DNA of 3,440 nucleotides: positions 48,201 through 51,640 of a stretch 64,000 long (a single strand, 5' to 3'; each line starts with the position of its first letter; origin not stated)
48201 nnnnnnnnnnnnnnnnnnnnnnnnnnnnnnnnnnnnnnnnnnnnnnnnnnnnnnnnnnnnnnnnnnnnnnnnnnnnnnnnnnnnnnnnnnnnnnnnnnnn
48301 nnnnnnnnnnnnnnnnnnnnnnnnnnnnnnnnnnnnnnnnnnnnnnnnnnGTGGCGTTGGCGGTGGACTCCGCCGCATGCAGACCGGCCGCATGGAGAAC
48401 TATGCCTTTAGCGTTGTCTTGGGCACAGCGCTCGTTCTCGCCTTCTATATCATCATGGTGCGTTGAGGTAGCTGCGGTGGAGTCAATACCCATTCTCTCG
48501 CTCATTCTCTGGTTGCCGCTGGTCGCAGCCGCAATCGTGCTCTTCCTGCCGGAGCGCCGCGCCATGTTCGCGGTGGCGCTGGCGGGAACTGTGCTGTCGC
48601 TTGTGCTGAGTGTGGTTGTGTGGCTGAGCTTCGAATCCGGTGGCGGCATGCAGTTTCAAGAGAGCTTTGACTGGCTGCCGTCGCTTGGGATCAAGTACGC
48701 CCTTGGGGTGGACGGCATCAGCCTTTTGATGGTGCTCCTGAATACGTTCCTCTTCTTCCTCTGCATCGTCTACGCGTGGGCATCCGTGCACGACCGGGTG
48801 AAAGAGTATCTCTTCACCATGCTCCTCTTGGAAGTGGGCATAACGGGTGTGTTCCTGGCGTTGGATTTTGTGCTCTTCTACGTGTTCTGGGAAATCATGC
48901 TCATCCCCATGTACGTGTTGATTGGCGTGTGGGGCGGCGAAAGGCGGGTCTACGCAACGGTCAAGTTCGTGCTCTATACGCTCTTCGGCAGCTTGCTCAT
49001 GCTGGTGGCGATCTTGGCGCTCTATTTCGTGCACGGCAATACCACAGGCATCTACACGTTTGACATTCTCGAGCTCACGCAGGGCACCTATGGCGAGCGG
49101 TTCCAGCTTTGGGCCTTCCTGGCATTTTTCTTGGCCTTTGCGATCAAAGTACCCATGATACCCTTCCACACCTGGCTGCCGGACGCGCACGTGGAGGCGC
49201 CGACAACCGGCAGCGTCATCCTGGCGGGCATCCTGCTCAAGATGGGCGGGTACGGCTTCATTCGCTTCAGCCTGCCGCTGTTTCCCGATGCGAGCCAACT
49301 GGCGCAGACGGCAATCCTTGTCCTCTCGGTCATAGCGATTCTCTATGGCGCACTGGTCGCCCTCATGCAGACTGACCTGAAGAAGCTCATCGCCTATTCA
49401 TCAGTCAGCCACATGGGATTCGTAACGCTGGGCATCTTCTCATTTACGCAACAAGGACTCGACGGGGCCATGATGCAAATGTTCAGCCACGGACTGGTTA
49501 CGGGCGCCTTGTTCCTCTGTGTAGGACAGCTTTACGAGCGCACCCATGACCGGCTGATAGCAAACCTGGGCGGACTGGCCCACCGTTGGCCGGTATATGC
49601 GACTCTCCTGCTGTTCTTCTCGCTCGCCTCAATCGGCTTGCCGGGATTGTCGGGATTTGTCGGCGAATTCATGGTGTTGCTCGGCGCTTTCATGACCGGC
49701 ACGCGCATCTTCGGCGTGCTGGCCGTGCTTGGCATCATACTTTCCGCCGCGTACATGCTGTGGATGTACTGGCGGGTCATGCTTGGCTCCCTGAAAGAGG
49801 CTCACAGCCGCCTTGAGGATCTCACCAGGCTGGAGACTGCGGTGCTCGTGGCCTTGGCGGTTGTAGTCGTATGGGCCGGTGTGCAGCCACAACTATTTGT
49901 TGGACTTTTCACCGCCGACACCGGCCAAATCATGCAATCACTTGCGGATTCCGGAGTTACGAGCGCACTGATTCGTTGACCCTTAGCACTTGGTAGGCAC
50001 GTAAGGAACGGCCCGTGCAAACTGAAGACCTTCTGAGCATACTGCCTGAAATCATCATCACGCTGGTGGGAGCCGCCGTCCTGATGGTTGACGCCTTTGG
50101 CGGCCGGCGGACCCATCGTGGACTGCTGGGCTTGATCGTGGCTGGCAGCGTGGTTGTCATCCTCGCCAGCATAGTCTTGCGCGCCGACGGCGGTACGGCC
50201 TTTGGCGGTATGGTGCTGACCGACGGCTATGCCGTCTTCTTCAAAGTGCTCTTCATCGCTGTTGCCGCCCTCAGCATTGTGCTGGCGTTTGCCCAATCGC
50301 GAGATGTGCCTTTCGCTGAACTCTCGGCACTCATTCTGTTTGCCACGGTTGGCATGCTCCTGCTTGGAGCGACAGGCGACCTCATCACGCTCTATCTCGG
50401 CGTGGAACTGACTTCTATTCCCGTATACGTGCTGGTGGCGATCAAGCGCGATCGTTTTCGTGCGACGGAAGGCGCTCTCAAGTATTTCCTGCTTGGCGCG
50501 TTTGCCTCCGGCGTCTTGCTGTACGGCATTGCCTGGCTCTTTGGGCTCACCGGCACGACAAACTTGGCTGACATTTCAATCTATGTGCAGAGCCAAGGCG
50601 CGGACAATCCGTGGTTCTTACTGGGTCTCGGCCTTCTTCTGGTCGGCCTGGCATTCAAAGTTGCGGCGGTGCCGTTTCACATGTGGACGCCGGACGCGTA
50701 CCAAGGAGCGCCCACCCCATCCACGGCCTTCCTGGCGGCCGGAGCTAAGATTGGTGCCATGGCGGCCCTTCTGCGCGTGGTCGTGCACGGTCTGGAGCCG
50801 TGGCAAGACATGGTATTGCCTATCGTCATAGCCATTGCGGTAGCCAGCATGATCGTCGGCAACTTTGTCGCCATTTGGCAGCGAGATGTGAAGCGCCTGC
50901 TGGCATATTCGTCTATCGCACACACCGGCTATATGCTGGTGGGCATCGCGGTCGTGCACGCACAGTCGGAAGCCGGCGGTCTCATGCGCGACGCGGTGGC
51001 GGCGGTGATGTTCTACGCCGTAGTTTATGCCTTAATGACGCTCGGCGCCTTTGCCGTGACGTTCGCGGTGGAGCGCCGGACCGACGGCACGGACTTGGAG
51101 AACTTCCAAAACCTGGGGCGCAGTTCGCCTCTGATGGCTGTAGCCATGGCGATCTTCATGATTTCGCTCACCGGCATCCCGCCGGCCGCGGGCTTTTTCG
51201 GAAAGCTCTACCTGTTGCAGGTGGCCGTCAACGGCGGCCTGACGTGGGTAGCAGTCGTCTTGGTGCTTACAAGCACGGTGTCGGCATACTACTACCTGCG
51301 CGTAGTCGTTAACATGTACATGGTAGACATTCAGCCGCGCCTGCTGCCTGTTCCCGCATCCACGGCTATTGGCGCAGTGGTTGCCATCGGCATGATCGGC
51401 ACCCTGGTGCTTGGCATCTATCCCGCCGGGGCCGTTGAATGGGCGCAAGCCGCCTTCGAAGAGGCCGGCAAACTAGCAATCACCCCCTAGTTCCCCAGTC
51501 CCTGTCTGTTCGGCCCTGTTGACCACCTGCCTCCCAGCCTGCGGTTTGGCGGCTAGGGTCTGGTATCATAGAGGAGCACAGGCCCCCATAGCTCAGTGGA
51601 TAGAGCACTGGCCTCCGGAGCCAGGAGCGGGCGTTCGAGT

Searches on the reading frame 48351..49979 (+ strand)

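Call 31: search_protein_families(library=pfam, proteins=[window:48351-49979:+], max_evalue=0.00001)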
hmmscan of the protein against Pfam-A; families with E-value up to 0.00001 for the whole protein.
window:48351-49979:+ (542 aa): 1 family
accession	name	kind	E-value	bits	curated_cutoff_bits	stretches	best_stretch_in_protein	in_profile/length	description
PF00361.26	Proton_antipo_M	-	2.9e-83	279.9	21.5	1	170-464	1-293/294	NADH:quinone oxidoreductase/Mrp antiporter, TM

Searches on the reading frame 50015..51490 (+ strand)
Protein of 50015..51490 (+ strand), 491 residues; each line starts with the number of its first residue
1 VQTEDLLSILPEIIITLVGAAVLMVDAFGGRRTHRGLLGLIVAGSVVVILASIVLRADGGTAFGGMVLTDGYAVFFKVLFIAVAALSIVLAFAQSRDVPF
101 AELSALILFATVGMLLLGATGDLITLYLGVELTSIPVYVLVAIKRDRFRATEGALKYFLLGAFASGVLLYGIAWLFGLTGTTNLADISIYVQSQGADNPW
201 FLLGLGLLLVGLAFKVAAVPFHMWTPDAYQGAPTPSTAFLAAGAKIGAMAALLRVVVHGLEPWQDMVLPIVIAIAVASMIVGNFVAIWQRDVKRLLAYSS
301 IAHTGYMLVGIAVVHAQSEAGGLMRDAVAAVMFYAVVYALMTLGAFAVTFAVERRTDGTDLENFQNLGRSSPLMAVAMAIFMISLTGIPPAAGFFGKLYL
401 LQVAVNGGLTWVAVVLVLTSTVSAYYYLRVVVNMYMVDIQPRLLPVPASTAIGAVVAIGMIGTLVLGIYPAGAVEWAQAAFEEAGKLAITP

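Call 31: search_protein_families(library=pfam, proteins=[window:50015-51490:+], max_evalue=0.00001)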
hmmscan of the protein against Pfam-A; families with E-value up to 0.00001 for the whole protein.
window:50015-51490:+ (491 aa): 1 family
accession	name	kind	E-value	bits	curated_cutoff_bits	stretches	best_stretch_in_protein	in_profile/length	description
PF00361.26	Proton_antipo_M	-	5.1e-77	259.4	21.5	1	121-421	2-292/294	NADH:quinone oxidoreductase/Mrp antiporter, TM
